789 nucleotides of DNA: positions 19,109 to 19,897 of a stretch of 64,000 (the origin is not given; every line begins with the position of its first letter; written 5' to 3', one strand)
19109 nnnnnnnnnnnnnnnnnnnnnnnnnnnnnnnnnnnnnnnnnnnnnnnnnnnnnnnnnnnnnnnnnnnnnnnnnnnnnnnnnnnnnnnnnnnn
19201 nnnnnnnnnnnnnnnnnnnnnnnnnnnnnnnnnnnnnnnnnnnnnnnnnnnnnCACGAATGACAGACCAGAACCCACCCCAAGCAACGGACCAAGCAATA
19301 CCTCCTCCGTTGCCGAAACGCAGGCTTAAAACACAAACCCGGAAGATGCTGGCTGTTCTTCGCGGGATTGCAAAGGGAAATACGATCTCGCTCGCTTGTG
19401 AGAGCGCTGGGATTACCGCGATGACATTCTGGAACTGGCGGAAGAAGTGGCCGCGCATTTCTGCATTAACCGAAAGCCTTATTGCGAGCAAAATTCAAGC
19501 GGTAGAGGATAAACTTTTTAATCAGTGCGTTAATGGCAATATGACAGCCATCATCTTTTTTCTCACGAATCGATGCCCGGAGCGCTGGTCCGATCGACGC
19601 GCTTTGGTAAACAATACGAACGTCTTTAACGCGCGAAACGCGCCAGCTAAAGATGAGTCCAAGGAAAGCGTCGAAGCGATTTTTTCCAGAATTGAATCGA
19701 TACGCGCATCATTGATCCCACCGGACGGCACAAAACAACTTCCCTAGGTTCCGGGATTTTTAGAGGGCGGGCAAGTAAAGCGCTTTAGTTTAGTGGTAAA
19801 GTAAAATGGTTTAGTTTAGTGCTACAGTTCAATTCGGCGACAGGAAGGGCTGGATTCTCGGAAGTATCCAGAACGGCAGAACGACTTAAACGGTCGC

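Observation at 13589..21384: Integrase-bearing ~7.7-kb element inserted in tRNA-Tyr with a 17-bp att duplication; satellite/prophage-remnant features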

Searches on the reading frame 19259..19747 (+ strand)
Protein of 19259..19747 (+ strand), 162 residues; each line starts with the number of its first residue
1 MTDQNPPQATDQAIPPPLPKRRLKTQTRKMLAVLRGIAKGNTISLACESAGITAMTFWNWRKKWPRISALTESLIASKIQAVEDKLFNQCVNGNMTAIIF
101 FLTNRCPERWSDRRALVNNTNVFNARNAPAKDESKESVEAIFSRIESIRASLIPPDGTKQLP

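Call 6: search_protein_families(library=pfam, proteins=[window:19259-19747:+], max_evalue=0.1)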
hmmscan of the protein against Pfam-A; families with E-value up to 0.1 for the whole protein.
window:19259-19747:+ (162 aa): 4 families
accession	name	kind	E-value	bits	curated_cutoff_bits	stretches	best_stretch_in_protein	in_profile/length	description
PF13022.12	HTH_Tnp_1_2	-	0.00091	19.8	27.9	1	41-105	27-96/122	Helix-turn-helix of insertion element transposase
PF01527.26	HTH_Tnp_1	-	0.026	15.2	24.1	1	32-64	15-47/75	Transposase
PF13384.12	HTH_23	-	0.046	14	24.6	1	28-64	6-41/50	Homeodomain-like domain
PF19519.4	DUF6051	-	0.08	12.4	27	1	99-146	136-182/406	Family of unknown function (DUF6051)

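Call 7: search_protein_families(library=phrogs, proteins=[window:19259-19747:+], max_evalue=0.1)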
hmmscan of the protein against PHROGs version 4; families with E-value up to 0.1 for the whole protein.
window:19259-19747:+ (162 aa): 4 families
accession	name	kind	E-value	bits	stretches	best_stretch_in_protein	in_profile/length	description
phrog_309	-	head and packaging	3.4e-13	51.3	1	51-143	167-286/319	terminase small subunit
phrog_4102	-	head and packaging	2.3e-05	25.6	1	37-116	27-116/166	terminase small subunit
phrog_24579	-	head and packaging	0.0016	19.4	1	21-102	12-96/126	terminase small subunit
phrog_1482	-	head and packaging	0.04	14.5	0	20-66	10-57/147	terminase small subunit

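Call 14: find_related_loci(query=window:19259-19747:+, collection=viral_contigs, flank=10000)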
Query window:19259-19747:+ (162 aa) in viral_contigs; peptide patterns used: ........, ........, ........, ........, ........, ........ (x = any residue, [..] = any of these).
14 stretches matched a pattern; 2 encode a relative of the query (tblastn E <= 1e-3); 2 distinct loci.
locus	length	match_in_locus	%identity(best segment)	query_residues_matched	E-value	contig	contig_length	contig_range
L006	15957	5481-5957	57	3-159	5e-54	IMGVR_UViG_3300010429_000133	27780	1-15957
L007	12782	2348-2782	59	16-159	2e-52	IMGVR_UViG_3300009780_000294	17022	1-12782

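Call 18: search_protein_families(library=phrogs, proteins=[L006:1435-2136:+, L006:4286-5548:+, L006:5448-5960:+, L006:5875-7296:+, L006:7199-9394:+, L006:9419-10357:+, L006:10361-11602:+, L006:11972-12820:+, L006:13611-14309:+, L006:14376-15536:+], max_evalue=0.001)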
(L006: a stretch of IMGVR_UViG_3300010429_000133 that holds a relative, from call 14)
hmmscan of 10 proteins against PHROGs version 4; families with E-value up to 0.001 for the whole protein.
L006:1435-2136:+ (233 aa): 4 families
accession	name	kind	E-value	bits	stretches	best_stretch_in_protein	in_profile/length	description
phrog_192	-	DNA, RNA and nucleotide metabolism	9.8e-38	131.5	1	30-228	97-279/397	DNA polymerase exonuclease subunit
phrog_14632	-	DNA, RNA and nucleotide metabolism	6.7e-07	29.4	1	42-220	85-243/380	DNA polymerase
phrog_19080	-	unknown function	5.8e-06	26.2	1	37-214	3-188/477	-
phrog_1907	-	DNA, RNA and nucleotide metabolism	6.4e-05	22.7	1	31-198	6-151/629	DNA polymerase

L006:4286-5548:+ (420 aa): 16 families
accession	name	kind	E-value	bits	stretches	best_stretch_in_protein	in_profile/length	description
phrog_498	-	other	6.6e-84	283.6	1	8-389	33-432/633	DNA methyltransferase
phrog_67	-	other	1.5e-31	111.2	1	148-380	108-347/743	DNA methyltransferase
phrog_23085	-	unknown function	9e-21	75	1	309-385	38-114/138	-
phrog_620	-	DNA, RNA and nucleotide metabolism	2e-18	68.3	1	9-144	8-147/217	ParB-like partition protein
phrog_3008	-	other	1.7e-17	64.5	1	307-382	142-217/244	DNA methyltransferase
phrog_9353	-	unknown function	3e-15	57.8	1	22-142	23-146/245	-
phrog_8071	-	DNA, RNA and nucleotide metabolism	6.2e-14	53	1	9-199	6-207/389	ParB-like partition protein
phrog_940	-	DNA, RNA and nucleotide metabolism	1.1e-12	48.9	1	10-120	6-116/388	nuclease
phrog_18293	-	other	3.7e-09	37.6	1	311-379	42-110/119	methyltransferase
phrog_8769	-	other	3.9e-09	37.2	1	333-375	10-52/71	methyltransferase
phrog_5475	-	unknown function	1.9e-06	28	1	22-109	15-95/458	-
phrog_723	-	DNA, RNA and nucleotide metabolism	4.3e-06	27.7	1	4-143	7-152/223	ParB-like partition protein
phrog_12517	-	unknown function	6.5e-06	26.5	0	159-219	155-212/316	-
phrog_15396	-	DNA, RNA and nucleotide metabolism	3.9e-05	24.6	1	14-110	8-103/258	ParB-like partition nuclease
phrog_930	-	DNA, RNA and nucleotide metabolism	0.00049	21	1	10-70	7-67/223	ParB-like partition protein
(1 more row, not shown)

L006:5448-5960:+ (170 aa): 1 family
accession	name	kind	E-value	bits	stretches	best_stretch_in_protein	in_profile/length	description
phrog_309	-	head and packaging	2.1e-11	45.4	1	61-147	167-279/319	terminase small subunit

L006:5875-7296:+ (473 aa): 2 families
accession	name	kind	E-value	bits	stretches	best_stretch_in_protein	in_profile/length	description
phrog_38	-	head and packaging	3.2e-34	119.7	1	16-350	266-587/760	terminase large subunit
phrog_5909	-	head and packaging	3.8e-11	43.6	1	260-427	50-221/285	terminase large subunit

L006:7199-9394:+ (731 aa): 17 families
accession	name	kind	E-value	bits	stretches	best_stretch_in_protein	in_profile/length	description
phrog_2662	-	head and packaging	7.2e-86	290.3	1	73-729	35-708/717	portal protein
phrog_12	-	head and packaging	5.6e-62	211.7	1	37-645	44-589/646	portal protein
phrog_2468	-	head and packaging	1.2e-27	98.2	1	493-730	38-273/303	head morphogenesis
phrog_5929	-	head and packaging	1.9e-17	64.3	1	251-450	8-205/228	portal protein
phrog_115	-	head and packaging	2.3e-17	64.4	1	599-731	201-319/665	minor head protein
phrog_6577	-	unknown function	8.2e-17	61.8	1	592-727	102-227/1066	-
phrog_595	-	head and packaging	3.3e-15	57.4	1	579-731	161-299/513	head maturation protease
phrog_3517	-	head and packaging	5.9e-13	49.8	1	575-731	172-330/371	head morphogenesis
phrog_859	-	head and packaging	5.2e-12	46.1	1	505-728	77-288/807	portal protein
phrog_324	-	head and packaging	9.7e-10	39.1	1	599-730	196-318/624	head morphogenesis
phrog_4529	-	head and packaging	1.4e-08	35.5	1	592-731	156-289/533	minor head protein and DNA pilot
phrog_15127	-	head and packaging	7.5e-08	32.3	1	593-695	121-215/602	head protein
phrog_4728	-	head and packaging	1.5e-07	31.6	1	603-729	182-299/591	head morphogenesis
phrog_18477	-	head and packaging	2.3e-07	30.9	1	587-726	140-295/760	head morphogenesis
phrog_19443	-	head and packaging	1.3e-06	28.2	1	603-730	166-285/579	minor head protein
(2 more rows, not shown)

L006:9419-10357:+ (312 aa): 5 families
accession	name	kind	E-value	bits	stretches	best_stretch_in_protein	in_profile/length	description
phrog_617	-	head and packaging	4e-18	66.6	1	16-233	12-217/626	major head protein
phrog_80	-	head and packaging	4.1e-15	57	1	2-266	204-450/607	head maturation protease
phrog_4523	-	head and packaging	9.3e-11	42.1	1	22-268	20-280/644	major head and protease protein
phrog_11321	-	unknown function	4.6e-07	30.6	1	37-188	6-159/327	-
phrog_2263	-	head and packaging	1.5e-06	28.4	1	48-236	60-245/551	major head protein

L006:10361-11602:+ (413 aa): 4 families
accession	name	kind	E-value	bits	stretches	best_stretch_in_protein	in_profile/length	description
phrog_10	-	head and packaging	4.7e-55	188.8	1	4-408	268-633/752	major head protein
phrog_617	-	head and packaging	2.9e-25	90.2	1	117-408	330-621/626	major head protein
phrog_15928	-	head and packaging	1e-10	42.9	1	216-410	1-178/185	major head protein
phrog_2263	-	head and packaging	3.4e-10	40.4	1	116-320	252-456/551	major head protein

L006:11972-12820:+ (282 aa): 5 families
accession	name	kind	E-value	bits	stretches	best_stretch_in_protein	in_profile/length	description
phrog_4752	-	other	1.8e-10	41.5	1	120-218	42-149/241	tRNA methyltransferase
phrog_22502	-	other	4.2e-05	24.4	1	128-215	70-161/276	methyltransferase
phrog_27021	-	unknown function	0.00016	22.3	1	126-174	85-133/223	-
phrog_11787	-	other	0.00027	21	1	120-184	299-368/458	DNA methyltransferase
phrog_9361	-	other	0.00038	21.2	1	128-225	34-126/176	methyltransferase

L006:13611-14309:+ (232 aa): 2 families
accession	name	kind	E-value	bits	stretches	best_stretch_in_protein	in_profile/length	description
phrog_22502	-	other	3.9e-09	37.6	1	34-131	69-169/276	methyltransferase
phrog_14544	-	unknown function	2.4e-07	31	1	20-132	107-221/323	-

L006:14376-15536:+ (386 aa): 2 families
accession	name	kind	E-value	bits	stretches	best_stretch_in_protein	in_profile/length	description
phrog_2170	-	moron, auxiliary metabolic gene and host takeover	4.8e-33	115.7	1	27-376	47-372/374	glycosyltransferase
phrog_4356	-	moron, auxiliary metabolic gene and host takeover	1.1e-09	39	1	102-333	86-265/307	glycosyltransferase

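Call 52: search_protein_families(library=ncbifam, proteins=[window:19259-19747:+], max_evalue=0.05)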
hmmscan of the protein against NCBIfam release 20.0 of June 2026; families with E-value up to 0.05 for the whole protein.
window:19259-19747:+ (162 aa): 2 families
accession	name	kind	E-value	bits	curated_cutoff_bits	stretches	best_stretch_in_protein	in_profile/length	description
NF006928.0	PRK09413.1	subfamily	0.004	17.6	229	1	20-68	9-57/121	IS2 repressor TnpA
NF045973.1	conju_CD1115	equivalog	0.022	13.7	250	1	67-146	107-189/442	VirD4-like conjugal transfer protein, CD1115 family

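Call 60: find_homologous_proteins(query=window:19259-19747:+, max_evalue=0.00001)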
Query window:19259-19747:+ (162 aa): 21 proteins with E <= 0.00001 among 44 candidates.
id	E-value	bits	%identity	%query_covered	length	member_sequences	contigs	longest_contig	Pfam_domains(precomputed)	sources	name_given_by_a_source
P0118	5.9e-84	298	86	100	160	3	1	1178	-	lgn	-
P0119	2.2e-81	289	85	100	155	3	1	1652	-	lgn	-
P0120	2.4e-66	240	72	98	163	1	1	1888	-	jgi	-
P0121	1.1e-65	238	72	92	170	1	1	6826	-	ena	-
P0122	1.1e-55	206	67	85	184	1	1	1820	-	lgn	-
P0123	4.2e-55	204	73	78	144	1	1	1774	-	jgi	jgi:hypothetical protein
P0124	5.1e-50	187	57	98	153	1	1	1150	-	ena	-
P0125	1.6e-46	176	56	96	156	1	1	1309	-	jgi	jgi:hypothetical protein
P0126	1.3e-44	170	55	90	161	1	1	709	-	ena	-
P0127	8.8e-44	167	56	88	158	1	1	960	-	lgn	-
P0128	1.5e-42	163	54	90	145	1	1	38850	-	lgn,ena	-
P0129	2.6e-41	159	52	88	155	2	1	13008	-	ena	-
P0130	5.9e-40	155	58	80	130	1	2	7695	-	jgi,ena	jgi:hypothetical protein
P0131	1.8e-39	153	49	90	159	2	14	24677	-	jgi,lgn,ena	-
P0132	3.5e-39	152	59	78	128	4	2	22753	-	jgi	-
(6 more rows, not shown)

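Call 76: find_encoding_contigs(protein=P0122, flank=5000, max_places=2)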
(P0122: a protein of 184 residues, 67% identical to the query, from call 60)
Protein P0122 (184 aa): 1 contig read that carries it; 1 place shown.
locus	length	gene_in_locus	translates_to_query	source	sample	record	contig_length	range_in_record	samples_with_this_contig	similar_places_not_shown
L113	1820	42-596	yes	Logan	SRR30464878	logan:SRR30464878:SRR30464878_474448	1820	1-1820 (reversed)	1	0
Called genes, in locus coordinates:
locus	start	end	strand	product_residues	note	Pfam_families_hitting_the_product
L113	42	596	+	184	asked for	-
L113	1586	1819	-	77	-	?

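Call 77: find_encoding_contigs(protein=P0120, flank=5000, max_places=2)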
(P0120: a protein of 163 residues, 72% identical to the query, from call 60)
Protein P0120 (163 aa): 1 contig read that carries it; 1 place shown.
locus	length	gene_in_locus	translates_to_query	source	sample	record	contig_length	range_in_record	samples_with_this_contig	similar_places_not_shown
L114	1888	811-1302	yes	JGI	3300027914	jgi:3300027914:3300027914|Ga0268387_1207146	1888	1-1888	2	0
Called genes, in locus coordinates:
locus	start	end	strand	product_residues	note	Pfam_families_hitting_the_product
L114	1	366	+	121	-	?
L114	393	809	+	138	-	-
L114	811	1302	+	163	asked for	-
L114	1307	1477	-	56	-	-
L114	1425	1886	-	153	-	?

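Call 98: find_related_loci(query=A6, collection=viral_contigs, flank=10000)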
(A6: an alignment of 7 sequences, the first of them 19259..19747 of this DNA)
Query A6 (162 aa) in viral_contigs; peptide patterns used: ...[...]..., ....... (x = any residue, [..] = any of these).
72 stretches matched a pattern; 8 encode a relative of the query (tblastn E <= 1e-3); 8 distinct loci.
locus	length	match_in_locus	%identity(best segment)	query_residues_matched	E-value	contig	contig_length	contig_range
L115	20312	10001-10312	50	17-125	2e-31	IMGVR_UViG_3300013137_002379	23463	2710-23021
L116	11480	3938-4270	40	40-143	4e-16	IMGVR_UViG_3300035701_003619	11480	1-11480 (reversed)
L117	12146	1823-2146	37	29-128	1e-12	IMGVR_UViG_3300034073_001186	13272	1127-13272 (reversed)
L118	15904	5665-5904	34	47-116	2e-11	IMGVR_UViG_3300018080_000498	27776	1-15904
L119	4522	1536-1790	33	37-114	1e-10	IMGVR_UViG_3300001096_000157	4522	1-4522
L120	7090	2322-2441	48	77-116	7e-8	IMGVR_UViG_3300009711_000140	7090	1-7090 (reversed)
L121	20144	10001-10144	38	94-141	5e-6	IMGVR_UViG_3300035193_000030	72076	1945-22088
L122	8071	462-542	44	87-113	1e-4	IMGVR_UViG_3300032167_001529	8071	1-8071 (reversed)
